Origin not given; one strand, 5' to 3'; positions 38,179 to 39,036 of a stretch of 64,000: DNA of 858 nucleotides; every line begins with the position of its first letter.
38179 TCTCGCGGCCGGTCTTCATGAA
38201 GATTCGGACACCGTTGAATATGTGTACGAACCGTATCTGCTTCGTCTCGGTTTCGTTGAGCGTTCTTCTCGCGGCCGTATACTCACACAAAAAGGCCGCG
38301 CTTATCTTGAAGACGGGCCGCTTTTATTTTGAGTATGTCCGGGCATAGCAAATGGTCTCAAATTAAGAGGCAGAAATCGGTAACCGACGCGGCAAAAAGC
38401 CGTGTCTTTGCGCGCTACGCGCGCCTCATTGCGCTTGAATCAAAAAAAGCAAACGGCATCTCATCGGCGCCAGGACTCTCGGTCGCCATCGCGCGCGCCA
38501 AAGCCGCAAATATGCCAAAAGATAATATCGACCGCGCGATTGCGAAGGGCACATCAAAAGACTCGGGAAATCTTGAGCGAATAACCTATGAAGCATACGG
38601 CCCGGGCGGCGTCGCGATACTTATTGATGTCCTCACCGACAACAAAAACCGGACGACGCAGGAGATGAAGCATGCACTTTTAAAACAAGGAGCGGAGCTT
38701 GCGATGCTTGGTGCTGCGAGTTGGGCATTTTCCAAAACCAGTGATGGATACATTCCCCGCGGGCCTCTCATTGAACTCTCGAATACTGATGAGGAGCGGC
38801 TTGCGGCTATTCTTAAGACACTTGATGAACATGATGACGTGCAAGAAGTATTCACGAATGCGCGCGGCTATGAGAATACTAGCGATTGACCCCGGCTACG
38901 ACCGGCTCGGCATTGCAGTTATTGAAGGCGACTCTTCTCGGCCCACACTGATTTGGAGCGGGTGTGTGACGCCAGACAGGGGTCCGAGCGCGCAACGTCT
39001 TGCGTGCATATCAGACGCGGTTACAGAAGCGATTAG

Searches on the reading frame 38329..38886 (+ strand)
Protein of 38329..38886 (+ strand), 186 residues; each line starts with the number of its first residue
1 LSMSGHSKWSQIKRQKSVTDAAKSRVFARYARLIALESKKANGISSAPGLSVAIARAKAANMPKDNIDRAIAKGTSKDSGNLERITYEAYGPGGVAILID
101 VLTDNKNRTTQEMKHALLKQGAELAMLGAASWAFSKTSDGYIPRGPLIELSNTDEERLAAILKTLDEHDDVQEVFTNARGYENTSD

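Call 85: search_protein_families(library=pfam, proteins=[window:38329-38886:+], max_evalue=0.001)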
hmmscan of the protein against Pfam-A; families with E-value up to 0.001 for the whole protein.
window:38329-38886:+ (186 aa): 2 families
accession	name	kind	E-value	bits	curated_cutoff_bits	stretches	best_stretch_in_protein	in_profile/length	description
PF01709.26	Transcrip_reg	-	4.1e-24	85.6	27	2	83-137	2-56/160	TACO1/YebC second and third domain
PF20772.2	TACO1_YebC_N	-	1.3e-19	70.8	36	1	7-76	1-72/73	TACO1/YebC protein N-terminal domain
